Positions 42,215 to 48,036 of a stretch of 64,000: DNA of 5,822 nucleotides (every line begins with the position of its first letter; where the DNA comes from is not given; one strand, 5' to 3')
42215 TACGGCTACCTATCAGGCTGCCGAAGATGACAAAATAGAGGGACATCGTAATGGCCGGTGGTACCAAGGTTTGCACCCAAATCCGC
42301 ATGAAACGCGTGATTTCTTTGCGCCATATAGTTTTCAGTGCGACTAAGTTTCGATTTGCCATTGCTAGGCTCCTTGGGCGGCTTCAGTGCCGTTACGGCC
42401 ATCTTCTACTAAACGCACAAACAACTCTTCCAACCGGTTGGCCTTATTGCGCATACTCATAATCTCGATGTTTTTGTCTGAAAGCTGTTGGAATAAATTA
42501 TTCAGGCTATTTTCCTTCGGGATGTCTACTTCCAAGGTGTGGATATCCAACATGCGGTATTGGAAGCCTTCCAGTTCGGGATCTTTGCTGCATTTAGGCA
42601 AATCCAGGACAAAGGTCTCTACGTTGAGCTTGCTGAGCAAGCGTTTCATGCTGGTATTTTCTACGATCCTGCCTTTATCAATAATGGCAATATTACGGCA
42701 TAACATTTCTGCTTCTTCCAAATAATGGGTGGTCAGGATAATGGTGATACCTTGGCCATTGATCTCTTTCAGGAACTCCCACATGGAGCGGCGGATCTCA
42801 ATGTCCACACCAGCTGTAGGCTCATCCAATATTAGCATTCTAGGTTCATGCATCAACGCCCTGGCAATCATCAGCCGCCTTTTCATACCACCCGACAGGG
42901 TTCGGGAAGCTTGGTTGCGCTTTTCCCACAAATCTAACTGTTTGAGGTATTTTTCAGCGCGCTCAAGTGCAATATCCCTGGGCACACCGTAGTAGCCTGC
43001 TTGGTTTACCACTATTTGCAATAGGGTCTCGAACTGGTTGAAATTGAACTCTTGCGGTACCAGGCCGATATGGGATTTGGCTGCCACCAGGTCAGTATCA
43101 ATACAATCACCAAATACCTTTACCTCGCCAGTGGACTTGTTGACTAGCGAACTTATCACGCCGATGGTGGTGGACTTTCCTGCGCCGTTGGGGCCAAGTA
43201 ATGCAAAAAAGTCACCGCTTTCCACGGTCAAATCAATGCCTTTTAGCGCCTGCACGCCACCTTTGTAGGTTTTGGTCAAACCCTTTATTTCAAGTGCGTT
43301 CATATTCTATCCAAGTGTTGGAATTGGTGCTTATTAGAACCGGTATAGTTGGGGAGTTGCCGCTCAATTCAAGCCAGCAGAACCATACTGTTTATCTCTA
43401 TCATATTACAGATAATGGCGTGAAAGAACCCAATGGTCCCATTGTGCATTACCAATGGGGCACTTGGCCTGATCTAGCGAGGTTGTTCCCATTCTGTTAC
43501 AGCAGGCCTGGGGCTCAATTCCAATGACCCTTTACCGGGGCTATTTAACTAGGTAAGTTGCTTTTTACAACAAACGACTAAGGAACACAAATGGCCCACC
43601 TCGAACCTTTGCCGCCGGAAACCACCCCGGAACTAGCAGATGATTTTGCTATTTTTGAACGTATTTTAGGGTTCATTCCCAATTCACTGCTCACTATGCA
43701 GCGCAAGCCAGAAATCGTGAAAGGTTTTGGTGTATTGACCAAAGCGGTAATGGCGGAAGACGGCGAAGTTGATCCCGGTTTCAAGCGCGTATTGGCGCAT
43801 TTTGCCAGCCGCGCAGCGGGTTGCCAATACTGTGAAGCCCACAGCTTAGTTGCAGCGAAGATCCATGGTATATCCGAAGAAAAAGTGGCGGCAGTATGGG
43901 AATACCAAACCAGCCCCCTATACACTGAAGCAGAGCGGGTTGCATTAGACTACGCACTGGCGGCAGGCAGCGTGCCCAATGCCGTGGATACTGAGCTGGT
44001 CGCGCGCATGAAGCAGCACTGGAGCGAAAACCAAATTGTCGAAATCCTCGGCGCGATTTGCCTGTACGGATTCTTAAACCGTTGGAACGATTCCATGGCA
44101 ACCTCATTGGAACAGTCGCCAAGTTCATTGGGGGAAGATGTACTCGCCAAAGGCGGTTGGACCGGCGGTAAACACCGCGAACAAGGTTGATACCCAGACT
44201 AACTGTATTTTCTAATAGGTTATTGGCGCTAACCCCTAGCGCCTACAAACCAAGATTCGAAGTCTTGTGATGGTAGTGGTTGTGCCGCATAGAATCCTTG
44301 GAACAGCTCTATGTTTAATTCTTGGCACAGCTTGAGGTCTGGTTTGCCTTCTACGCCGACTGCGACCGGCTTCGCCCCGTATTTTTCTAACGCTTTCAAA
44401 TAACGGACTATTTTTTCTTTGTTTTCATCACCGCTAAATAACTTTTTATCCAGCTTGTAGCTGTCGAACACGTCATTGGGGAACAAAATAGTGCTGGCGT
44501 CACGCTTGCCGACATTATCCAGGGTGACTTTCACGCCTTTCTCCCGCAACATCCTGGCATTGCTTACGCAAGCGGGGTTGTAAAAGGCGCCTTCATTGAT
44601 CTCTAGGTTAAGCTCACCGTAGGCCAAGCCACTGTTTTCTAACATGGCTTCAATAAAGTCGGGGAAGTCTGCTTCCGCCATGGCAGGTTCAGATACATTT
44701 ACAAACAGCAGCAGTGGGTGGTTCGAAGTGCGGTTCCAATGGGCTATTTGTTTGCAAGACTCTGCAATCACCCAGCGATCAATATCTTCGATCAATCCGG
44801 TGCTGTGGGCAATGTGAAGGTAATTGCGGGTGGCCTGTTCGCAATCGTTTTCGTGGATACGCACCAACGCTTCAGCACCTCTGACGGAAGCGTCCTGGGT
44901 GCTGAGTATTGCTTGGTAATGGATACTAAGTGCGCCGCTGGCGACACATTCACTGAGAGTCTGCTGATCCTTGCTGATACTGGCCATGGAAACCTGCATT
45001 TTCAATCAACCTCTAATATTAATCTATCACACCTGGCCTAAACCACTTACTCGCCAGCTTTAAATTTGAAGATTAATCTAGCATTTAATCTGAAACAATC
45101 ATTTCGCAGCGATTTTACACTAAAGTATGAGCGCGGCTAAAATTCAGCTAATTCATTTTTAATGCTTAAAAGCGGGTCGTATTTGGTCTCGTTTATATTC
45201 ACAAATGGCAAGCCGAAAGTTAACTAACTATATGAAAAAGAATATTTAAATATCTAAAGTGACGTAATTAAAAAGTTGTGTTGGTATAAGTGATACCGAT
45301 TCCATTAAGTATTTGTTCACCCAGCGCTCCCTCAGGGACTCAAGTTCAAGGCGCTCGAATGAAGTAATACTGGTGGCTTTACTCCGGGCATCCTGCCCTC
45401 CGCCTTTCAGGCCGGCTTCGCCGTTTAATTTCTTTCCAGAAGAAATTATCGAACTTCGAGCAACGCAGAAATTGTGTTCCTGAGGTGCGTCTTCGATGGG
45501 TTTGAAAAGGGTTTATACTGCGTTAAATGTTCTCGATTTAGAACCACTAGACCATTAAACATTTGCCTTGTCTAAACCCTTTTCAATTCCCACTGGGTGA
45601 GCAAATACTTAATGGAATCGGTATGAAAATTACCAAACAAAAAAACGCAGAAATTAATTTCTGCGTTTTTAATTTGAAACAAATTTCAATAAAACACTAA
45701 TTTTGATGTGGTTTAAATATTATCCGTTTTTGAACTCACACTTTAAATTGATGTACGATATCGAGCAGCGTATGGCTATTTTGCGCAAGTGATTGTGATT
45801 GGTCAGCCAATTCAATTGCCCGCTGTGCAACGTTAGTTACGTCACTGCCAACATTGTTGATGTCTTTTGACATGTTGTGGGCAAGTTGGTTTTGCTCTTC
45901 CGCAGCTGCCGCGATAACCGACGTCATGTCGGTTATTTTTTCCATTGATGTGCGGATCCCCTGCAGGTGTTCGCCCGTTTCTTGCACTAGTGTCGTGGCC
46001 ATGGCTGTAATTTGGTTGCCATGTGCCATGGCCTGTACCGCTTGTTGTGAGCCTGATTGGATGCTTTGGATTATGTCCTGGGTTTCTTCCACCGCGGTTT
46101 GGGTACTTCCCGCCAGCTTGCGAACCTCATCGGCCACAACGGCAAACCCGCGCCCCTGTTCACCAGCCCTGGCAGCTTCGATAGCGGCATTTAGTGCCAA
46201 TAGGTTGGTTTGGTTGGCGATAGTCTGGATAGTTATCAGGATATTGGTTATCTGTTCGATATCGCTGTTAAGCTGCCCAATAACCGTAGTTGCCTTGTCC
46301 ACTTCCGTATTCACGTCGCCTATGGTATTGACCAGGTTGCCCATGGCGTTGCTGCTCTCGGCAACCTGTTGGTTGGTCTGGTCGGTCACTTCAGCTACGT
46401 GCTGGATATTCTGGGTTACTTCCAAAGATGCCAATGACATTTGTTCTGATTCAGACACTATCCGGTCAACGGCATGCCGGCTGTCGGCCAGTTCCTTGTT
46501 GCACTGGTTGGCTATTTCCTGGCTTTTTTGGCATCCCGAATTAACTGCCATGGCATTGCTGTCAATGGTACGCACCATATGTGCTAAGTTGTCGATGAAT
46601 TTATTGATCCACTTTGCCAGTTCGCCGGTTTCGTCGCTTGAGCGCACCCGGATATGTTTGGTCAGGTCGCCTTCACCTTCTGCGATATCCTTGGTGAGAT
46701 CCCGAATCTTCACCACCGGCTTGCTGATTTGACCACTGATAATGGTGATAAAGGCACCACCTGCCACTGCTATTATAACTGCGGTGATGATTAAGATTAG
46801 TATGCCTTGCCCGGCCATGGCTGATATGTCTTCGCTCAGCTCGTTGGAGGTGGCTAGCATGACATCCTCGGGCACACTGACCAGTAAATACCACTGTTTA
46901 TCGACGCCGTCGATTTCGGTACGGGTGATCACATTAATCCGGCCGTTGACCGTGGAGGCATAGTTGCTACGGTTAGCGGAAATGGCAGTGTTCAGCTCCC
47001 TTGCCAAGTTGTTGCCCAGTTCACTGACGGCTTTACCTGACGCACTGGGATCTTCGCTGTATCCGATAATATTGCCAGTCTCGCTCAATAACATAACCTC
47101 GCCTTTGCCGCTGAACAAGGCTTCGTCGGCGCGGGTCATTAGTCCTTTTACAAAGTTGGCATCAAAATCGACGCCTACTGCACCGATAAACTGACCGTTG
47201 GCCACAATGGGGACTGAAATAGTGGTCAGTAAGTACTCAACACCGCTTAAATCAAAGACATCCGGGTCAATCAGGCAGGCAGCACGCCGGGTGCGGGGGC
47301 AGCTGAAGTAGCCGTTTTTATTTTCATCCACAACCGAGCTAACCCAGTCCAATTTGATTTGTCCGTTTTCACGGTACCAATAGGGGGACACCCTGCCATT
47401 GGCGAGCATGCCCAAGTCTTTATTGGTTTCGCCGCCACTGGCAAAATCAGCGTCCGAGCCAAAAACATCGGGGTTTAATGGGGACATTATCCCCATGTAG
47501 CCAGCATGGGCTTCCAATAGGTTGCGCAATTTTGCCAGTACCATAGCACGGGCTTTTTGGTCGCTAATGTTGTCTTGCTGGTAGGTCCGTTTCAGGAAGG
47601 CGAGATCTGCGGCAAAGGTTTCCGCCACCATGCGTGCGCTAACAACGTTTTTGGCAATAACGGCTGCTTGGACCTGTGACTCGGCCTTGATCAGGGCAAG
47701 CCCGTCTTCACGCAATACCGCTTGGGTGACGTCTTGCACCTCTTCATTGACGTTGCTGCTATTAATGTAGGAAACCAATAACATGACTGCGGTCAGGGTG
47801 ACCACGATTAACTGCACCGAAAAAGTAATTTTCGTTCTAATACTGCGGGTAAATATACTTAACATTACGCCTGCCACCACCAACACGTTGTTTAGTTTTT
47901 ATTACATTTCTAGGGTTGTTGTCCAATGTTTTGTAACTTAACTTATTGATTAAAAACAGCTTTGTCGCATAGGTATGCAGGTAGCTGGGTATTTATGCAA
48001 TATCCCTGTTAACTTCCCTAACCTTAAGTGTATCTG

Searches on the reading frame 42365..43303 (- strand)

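Call 17: search_protein_families(library=pfam, proteins=[window:42365-43303:-], max_evalue=0.001)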
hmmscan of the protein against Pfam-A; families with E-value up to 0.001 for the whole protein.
window:42365-43303:- (312 aa): 4 families
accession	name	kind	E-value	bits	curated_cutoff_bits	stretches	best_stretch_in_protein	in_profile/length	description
PF00005.33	ABC_tran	-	2.1e-31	109.8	25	1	20-164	1-137/137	ABC transporter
PF13304.12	AAA_21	-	1.3e-10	42.3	27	1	129-193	231-298/304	AAA domain, putative AbiEii toxin, Type IV TA system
PF02463.25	SMC_N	-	0.00011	22.1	40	0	31-203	25-210/220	RecF/RecN/SMC N terminal domain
PF13732.12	DrrA1-3_C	-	0.00051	21.1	27.4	0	253-299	37-81/81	ATP-binding protein DrrA1-3-like, C-terminal domain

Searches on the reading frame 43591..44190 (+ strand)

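Call 17: search_protein_families(library=pfam, proteins=[window:43591-44190:+], max_evalue=0.001)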
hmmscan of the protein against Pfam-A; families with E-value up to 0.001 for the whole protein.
window:43591-44190:+ (199 aa): 1 family
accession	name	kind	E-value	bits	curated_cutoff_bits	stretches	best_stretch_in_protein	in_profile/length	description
PF02627.25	CMD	-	1.8e-09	37.9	23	1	40-122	1-82/84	Carboxymuconolactone decarboxylase family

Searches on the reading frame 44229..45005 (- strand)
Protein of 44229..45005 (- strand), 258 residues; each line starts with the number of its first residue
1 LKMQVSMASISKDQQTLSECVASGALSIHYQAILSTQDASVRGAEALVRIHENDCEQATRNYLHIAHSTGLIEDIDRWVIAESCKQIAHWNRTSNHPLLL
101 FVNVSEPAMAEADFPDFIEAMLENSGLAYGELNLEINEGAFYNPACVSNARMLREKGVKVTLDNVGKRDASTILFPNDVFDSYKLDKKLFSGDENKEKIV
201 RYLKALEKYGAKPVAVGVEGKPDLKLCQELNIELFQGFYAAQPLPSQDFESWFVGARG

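Call 17: search_protein_families(library=pfam, proteins=[window:44229-45005:-], max_evalue=0.001)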
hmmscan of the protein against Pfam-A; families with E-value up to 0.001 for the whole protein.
window:44229-45005:- (258 aa): 1 family
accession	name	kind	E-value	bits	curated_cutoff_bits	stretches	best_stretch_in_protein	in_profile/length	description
PF00563.25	EAL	-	1.6e-38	132.9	31.3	1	15-243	2-236/236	EAL domain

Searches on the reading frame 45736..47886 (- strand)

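Call 17: search_protein_families(library=pfam, proteins=[window:45736-47886:-], max_evalue=0.001)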
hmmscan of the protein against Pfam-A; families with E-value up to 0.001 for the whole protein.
window:45736-47886:- (716 aa): 3 families
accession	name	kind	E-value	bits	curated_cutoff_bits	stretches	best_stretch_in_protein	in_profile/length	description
PF00015.26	MCPsignal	-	3.1e-39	135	34.6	1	525-680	14-169/172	Methyl-accepting chemotaxis protein (MCP) signalling domain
PF00672.30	HAMP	-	2e-08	34.9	25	1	383-434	2-51/53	HAMP domain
PF22673.2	MCP-like_PDC_1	-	1.3e-05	26.1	27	1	156-243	29-108/113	Methyl-accepting chemotaxis protein-like, first PDC sensor domain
